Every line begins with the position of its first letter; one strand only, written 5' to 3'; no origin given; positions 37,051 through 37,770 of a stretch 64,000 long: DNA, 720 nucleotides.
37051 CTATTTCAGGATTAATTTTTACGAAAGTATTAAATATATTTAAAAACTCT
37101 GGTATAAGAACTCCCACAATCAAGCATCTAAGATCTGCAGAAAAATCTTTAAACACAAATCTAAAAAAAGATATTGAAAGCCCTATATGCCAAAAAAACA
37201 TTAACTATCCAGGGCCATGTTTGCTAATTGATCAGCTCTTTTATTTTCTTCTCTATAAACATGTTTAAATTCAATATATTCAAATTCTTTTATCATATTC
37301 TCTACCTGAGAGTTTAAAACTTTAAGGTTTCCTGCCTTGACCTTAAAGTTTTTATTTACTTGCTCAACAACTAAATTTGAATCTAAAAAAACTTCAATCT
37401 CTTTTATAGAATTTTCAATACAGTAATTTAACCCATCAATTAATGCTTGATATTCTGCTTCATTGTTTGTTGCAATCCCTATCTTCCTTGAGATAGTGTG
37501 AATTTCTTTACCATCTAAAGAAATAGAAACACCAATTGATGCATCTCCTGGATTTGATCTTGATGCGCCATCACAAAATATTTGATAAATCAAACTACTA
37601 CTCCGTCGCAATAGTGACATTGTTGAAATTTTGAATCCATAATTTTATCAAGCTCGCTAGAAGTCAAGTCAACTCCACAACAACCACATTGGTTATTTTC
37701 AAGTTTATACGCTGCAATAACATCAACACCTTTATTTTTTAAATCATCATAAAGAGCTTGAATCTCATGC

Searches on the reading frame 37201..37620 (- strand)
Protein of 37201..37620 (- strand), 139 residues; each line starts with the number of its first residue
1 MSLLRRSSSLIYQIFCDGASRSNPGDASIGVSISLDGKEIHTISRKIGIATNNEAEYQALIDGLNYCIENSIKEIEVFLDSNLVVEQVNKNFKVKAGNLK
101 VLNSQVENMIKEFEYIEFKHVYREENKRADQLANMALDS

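Call 22: find_encoding_contigs(protein=window:37201-37620:-, flank=10000, max_places=6)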
Protein window:37201-37620:- (139 aa): 23 contigs read that carry it; 6 places shown.
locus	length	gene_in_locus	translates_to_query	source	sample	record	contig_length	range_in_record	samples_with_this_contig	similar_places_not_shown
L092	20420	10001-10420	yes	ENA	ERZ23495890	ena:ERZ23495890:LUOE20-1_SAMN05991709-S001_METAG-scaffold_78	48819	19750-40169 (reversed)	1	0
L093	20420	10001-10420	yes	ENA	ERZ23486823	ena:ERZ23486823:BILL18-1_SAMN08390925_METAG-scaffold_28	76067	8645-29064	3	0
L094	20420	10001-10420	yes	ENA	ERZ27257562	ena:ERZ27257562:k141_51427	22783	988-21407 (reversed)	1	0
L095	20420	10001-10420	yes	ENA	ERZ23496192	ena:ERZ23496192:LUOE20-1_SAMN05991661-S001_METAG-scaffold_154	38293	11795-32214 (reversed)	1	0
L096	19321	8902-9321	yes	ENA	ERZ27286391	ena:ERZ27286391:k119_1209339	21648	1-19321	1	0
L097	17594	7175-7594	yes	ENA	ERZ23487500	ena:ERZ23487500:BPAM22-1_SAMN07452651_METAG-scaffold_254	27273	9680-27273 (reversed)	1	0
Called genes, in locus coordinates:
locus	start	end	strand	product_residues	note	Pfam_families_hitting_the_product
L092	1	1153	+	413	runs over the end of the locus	-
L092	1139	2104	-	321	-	PF00534:Glycos_transf_1 (weak)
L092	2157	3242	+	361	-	PF02350:Epimerase_2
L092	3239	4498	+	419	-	PF03446:NAD_binding_2 (weak), PF03721:UDPG_MGDP_dh_N, PF00984:UDPG_MGDP_dh, PF03720:UDPG_MGDP_dh_C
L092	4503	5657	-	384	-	PF13539:Peptidase_M15_4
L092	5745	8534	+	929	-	PF02460:Patched, PF03176:MMPL, PF12349:Sterol-sensing, PF03176:MMPL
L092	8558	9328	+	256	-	PF01784:DUF34_NIF3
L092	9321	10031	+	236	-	PF24481:CT398_CC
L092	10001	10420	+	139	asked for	PF00075:RNase_H, PF13456:RVT_3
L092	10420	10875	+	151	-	PF04307:YdjM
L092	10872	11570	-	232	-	PF01925:TauE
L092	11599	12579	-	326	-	PF00296:Bac_luciferase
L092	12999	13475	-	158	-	PF08534:Redoxin, PF00085:Thioredoxin (faint), PF13905:Thioredoxin_8 (weak)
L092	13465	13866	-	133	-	-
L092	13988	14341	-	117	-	PF03918:CcmH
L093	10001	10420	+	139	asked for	PF00075:RNase_H, PF13456:RVT_3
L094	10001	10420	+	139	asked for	PF00075:RNase_H, PF13456:RVT_3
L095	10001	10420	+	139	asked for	PF00075:RNase_H, PF13456:RVT_3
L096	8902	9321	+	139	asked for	PF00075:RNase_H, PF13456:RVT_3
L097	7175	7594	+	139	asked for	PF00075:RNase_H, PF13456:RVT_3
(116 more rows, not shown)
